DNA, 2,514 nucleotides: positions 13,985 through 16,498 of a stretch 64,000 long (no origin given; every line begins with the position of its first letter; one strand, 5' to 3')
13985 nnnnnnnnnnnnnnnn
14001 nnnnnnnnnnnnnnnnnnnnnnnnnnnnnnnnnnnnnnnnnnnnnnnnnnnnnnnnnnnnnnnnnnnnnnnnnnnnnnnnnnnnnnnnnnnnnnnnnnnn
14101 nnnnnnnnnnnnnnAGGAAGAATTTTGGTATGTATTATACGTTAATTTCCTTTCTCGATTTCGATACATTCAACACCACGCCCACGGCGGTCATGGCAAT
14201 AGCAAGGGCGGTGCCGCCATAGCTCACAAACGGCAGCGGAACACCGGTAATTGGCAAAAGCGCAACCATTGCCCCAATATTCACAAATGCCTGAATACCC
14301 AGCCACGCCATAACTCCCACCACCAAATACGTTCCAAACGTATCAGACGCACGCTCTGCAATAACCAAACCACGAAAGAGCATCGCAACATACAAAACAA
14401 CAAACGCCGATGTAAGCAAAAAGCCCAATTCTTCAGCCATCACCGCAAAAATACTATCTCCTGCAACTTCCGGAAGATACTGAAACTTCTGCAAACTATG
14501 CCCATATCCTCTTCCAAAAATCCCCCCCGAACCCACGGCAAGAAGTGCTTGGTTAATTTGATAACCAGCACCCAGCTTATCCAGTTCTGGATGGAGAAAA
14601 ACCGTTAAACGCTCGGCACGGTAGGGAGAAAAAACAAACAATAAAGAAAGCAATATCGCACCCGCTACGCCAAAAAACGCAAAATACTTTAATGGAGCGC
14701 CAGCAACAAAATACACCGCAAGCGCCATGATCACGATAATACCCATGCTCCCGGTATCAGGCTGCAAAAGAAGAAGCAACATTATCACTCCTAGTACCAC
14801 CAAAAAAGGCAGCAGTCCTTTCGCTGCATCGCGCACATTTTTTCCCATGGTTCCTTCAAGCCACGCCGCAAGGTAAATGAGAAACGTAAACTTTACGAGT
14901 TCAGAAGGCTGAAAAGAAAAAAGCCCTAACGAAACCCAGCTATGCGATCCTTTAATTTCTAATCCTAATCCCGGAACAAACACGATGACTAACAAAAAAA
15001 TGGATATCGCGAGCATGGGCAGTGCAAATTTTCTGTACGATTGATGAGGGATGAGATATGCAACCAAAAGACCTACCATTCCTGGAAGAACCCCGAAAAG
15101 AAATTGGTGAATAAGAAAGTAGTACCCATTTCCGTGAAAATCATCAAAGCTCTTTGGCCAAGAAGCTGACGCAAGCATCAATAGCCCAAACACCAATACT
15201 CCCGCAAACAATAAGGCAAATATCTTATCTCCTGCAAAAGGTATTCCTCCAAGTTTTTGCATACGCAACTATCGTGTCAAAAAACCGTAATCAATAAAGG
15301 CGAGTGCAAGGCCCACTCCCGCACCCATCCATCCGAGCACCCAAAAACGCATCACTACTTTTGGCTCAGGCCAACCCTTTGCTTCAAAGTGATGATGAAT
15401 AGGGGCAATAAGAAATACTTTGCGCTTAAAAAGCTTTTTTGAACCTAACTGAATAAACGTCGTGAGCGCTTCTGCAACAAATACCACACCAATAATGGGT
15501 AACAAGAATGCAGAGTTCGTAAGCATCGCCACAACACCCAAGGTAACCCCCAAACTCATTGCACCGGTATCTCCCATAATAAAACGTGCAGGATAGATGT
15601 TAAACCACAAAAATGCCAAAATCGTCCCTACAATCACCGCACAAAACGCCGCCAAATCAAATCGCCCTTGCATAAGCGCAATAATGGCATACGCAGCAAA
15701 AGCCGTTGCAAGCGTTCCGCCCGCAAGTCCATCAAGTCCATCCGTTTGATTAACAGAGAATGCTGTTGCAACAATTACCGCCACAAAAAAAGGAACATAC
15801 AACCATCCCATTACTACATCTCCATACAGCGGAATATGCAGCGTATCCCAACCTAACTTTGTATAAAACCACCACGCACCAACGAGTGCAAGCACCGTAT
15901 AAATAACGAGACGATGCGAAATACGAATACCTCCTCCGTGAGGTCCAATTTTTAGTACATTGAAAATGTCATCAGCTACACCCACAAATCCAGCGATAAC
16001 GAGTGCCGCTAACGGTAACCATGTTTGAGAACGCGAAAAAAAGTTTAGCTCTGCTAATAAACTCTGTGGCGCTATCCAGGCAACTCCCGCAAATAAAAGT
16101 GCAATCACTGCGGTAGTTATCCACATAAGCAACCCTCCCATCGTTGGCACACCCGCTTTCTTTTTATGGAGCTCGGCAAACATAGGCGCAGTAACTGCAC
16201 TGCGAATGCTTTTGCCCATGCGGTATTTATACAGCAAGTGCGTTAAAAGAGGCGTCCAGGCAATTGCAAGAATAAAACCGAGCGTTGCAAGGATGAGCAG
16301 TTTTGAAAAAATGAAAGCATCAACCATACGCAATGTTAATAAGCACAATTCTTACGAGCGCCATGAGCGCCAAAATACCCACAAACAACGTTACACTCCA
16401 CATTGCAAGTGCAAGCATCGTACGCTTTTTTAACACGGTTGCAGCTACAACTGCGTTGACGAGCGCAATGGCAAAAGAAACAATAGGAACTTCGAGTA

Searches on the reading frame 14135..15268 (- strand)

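Call 54: search_protein_families(library=pfam, proteins=[window:14135-15268:-], max_evalue=0.0001)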
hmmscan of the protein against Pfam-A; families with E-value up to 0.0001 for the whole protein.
window:14135-15268:- (377 aa): 1 family
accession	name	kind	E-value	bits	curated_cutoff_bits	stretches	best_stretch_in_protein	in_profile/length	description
PF01098.24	FTSW_RODA_SPOVE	-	1.1e-93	314.5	26.4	1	19-373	6-355/356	Cell cycle protein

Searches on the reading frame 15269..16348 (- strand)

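Call 54: search_protein_families(library=pfam, proteins=[window:15269-16348:-], max_evalue=0.0001)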
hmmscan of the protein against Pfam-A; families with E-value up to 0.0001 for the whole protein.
window:15269-16348:- (359 aa): 1 family
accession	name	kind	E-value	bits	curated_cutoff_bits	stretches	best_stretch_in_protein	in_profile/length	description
PF00953.26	Glycos_transf_4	-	5.7e-29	101.6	27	1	112-276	4-158/160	Glycosyl transferase family 4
